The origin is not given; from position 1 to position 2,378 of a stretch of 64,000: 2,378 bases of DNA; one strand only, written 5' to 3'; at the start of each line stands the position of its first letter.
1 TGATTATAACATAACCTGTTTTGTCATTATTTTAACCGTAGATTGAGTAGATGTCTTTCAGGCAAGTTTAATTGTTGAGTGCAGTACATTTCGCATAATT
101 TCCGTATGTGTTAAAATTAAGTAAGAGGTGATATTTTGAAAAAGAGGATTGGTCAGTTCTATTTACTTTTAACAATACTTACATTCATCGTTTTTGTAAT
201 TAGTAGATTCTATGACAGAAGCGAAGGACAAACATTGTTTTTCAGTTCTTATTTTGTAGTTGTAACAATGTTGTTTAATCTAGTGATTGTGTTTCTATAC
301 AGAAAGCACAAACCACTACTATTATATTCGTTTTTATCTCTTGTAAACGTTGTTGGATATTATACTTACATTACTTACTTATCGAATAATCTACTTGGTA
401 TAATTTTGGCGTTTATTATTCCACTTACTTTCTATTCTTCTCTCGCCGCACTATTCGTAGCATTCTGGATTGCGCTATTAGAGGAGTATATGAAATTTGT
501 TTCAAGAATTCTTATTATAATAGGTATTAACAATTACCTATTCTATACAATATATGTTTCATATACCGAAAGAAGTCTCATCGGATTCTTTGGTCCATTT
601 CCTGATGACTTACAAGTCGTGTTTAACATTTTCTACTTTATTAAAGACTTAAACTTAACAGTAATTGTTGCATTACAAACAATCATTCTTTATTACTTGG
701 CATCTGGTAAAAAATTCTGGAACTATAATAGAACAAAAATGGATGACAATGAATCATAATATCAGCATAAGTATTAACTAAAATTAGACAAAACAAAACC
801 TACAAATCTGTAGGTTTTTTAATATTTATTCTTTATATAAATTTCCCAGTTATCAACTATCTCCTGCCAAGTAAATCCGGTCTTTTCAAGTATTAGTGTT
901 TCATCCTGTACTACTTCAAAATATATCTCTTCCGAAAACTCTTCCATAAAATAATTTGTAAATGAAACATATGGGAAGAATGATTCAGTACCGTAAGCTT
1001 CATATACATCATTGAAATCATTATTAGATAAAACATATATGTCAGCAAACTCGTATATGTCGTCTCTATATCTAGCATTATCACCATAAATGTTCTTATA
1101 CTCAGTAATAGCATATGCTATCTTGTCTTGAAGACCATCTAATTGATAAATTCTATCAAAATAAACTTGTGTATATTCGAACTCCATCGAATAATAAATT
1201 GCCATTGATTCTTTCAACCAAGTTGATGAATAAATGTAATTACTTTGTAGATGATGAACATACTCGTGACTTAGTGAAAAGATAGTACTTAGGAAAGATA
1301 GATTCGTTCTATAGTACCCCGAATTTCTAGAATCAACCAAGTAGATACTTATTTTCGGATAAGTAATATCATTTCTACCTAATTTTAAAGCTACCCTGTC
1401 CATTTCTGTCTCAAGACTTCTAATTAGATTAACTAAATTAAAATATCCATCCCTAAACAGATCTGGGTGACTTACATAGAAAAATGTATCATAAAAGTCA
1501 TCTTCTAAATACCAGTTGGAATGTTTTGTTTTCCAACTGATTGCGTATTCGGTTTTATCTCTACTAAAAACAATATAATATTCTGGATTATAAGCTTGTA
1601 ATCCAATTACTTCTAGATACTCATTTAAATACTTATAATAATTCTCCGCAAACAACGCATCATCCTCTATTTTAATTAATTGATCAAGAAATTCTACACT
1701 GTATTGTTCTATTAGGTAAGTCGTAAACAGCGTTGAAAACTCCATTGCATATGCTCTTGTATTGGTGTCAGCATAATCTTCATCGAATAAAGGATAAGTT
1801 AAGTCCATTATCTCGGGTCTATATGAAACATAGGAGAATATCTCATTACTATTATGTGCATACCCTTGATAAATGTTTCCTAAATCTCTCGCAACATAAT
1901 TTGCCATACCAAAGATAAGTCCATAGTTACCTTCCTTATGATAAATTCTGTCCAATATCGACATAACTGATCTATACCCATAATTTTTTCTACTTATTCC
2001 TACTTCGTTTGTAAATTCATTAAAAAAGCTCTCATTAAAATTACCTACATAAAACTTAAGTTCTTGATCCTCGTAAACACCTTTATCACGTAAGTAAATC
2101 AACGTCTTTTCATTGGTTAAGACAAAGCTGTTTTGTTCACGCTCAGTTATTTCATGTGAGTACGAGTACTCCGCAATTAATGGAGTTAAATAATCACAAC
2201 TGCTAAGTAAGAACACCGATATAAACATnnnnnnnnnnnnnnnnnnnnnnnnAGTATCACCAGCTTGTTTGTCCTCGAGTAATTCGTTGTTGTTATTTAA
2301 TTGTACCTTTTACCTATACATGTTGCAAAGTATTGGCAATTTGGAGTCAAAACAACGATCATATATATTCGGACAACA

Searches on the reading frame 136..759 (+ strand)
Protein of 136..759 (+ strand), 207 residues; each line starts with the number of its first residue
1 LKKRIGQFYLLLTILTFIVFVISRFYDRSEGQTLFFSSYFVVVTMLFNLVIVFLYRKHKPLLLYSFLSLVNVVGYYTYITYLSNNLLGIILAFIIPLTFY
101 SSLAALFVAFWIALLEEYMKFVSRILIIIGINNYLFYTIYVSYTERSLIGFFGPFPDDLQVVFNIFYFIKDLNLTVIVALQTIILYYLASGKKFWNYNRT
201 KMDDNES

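Call 67: find_encoding_contigs(protein=window:136-759:+, flank=10000, max_places=4)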
Protein window:136-759:+ (207 aa): no gene with exactly this product is on record in the collection.

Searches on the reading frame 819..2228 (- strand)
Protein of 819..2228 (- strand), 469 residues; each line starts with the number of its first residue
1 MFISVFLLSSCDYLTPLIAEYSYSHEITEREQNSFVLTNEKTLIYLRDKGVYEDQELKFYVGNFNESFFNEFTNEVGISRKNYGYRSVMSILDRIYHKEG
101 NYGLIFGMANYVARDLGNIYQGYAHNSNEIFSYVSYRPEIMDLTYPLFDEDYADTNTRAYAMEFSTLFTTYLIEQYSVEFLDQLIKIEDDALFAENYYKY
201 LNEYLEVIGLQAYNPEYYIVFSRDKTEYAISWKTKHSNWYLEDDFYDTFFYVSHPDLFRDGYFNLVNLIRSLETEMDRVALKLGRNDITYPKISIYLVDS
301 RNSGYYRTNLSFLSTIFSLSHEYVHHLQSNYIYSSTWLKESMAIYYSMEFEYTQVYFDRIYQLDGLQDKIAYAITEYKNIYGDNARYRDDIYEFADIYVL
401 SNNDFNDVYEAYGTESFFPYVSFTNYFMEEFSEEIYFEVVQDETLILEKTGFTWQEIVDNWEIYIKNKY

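Call 69: find_encoding_contigs(protein=window:819-2228:-, flank=10000, max_places=4)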
Protein window:819-2228:- (469 aa): 3 contigs read that carry it; 1 place shown.
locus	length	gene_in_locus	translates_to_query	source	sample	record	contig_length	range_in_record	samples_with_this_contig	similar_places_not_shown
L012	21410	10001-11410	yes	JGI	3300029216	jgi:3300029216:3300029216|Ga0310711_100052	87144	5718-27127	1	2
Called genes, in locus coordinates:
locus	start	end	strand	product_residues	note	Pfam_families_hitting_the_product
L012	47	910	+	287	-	PF01732:Myco_protease (weak), PF00089:Trypsin, PF13365:Trypsin_2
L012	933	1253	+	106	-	-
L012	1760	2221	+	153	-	PF00293:NUDIX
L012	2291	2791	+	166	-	PF13238:AAA_18 (weak), PF13671:AAA_33 (faint), PF13207:AAA_17 (faint)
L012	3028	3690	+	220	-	PF09360:zf-CDGSH, PF06902:Fer4_19, PF09360:zf-CDGSH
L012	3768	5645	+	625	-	PF09360:zf-CDGSH, PF06902:Fer4_19, PF09360:zf-CDGSH, PF01645:Glu_synthase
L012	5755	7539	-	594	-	-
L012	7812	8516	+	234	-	PF12844:HTH_19, PF13560:HTH_31, PF01381:HTH_3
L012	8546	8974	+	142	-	-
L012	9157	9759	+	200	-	-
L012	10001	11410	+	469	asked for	-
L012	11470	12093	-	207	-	-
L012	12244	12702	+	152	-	PF04138:GtrA_DPMS_TM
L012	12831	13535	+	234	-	PF12695:Abhydrolase_5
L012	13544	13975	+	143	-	-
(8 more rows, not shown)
